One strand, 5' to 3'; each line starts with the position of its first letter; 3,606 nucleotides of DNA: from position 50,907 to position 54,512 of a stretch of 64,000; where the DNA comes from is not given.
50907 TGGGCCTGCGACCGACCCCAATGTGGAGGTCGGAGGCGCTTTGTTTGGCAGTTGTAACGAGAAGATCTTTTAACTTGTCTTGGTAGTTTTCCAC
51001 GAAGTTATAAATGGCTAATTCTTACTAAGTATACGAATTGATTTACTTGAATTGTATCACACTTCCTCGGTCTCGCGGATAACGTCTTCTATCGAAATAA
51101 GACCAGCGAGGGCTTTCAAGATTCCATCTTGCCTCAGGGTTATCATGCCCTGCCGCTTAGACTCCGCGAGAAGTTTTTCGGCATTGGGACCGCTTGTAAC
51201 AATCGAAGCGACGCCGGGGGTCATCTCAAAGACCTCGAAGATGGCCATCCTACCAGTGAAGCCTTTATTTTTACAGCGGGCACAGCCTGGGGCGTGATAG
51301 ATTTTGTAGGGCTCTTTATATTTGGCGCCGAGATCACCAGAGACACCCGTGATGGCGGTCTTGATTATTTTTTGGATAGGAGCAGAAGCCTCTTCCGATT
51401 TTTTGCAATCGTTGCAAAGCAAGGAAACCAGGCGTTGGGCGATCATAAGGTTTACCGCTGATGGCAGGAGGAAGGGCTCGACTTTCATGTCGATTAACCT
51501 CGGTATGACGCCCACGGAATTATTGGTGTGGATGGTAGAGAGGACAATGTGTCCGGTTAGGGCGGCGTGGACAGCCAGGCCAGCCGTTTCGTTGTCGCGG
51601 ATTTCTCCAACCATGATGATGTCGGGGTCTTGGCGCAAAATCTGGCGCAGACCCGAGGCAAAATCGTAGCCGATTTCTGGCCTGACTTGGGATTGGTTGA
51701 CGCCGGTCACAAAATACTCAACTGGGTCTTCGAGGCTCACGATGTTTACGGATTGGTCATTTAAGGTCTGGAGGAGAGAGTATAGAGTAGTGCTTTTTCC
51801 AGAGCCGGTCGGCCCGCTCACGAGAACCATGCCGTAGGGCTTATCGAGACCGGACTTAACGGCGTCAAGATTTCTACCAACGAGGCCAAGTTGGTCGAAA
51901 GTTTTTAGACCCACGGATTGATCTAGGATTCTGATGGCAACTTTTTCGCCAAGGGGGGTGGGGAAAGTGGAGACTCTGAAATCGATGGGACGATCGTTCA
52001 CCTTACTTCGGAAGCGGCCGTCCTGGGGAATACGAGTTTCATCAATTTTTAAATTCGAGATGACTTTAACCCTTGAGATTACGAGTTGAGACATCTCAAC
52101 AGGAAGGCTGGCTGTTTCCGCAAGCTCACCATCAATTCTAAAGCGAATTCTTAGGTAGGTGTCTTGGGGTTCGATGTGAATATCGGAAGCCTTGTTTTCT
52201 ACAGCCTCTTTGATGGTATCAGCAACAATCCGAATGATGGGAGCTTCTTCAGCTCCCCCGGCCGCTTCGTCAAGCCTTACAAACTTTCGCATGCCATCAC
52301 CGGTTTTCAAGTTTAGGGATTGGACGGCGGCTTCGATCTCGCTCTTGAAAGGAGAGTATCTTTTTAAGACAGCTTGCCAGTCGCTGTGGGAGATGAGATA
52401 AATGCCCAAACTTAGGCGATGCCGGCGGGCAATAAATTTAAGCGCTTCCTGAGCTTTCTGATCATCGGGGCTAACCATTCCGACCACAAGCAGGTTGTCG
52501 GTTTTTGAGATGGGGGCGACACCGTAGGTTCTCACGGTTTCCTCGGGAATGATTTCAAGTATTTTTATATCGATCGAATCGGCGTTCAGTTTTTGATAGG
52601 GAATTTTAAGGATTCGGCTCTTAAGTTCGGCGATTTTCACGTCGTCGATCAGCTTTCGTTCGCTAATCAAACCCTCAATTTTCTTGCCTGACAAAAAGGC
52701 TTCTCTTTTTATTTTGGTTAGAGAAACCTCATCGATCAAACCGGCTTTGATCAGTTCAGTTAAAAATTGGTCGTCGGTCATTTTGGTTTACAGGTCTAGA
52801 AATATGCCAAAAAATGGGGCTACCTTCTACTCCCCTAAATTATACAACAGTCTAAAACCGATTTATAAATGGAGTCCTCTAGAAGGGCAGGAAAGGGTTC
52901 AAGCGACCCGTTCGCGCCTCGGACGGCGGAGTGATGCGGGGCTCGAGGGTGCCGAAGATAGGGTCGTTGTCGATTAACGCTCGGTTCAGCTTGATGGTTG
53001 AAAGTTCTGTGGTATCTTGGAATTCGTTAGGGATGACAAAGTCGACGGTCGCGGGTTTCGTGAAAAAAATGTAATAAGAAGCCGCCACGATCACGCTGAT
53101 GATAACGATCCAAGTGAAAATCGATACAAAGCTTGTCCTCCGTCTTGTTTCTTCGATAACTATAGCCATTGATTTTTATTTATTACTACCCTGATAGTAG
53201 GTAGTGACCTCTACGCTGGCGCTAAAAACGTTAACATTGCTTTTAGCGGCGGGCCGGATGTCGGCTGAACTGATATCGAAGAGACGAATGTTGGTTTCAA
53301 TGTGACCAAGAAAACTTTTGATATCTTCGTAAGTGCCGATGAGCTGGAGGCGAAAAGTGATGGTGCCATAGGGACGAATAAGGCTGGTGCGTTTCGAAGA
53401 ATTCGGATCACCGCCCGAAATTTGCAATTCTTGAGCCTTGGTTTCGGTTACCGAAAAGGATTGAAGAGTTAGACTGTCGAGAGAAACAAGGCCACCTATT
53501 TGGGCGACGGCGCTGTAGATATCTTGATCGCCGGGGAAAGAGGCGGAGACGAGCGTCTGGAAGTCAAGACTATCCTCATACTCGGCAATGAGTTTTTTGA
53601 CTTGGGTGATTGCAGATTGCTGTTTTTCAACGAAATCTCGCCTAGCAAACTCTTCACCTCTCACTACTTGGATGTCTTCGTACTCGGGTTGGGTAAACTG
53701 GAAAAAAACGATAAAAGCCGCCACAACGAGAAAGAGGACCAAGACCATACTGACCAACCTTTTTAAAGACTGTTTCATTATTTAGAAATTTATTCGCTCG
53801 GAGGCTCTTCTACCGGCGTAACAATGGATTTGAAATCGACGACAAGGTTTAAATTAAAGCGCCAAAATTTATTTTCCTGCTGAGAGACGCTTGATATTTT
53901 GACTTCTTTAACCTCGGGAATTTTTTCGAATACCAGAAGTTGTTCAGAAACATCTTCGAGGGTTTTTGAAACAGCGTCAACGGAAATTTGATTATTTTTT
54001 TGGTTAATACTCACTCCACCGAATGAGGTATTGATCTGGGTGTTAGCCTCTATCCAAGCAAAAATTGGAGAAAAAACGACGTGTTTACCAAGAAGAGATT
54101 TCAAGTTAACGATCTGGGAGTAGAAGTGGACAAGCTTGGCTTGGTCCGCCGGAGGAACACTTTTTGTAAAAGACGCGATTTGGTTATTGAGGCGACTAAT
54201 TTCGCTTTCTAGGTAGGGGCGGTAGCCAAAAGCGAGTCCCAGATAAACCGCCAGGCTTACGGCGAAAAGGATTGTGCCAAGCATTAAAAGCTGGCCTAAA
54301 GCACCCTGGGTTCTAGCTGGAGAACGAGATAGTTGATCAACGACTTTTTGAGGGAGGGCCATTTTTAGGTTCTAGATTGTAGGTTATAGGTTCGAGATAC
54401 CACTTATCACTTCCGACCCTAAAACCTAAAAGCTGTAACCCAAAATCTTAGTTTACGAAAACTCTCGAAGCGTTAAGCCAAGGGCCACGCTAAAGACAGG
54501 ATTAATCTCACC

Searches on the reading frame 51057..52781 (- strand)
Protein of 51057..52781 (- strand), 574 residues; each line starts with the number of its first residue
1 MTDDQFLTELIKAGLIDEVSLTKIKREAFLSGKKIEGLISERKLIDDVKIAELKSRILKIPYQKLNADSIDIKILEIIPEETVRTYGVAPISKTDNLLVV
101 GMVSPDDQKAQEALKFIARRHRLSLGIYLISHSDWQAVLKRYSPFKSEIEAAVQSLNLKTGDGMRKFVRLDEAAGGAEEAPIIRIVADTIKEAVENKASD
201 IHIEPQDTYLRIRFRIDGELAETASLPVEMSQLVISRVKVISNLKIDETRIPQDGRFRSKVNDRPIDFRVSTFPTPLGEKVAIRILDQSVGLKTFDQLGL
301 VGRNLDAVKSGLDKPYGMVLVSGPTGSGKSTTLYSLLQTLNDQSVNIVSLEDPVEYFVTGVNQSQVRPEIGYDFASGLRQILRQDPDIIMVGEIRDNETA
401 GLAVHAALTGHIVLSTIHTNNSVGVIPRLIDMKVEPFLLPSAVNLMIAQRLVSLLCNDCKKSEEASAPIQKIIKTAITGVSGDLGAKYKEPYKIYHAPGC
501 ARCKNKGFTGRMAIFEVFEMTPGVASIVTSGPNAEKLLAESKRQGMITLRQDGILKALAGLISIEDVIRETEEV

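Call 36: find_encoding_contigs(protein=window:51057-52781:-, flank=10000, max_places=6)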
Protein window:51057-52781:- (574 aa): no gene with exactly this product is on record in the collection.

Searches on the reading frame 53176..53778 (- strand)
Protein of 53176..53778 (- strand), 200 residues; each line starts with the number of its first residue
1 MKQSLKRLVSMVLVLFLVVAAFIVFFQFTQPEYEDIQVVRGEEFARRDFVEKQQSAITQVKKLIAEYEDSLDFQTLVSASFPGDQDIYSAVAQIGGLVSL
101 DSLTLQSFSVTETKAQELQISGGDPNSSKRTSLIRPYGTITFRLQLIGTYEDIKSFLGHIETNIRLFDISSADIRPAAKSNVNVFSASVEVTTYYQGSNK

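Call 41: search_protein_families(library=pfam, proteins=[window:53176-53778:-], max_evalue=0.01)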
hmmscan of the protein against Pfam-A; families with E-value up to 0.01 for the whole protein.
window:53176-53778:- (200 aa): 1 family
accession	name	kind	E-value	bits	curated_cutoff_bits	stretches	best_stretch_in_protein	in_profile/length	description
PF04350.18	PilO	-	7e-05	23.4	22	0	138-194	85-141/145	Pilus assembly protein, PilO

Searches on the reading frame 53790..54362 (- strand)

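Call 41: search_protein_families(library=pfam, proteins=[window:53790-54362:-], max_evalue=0.01)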
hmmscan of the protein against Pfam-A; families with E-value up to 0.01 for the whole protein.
window:53790-54362:- (190 aa): 1 family
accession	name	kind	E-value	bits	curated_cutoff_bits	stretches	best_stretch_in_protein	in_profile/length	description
PF05137.18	PilN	-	7.3e-05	23.2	22.8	1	118-173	18-76/78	Fimbrial assembly protein (PilN)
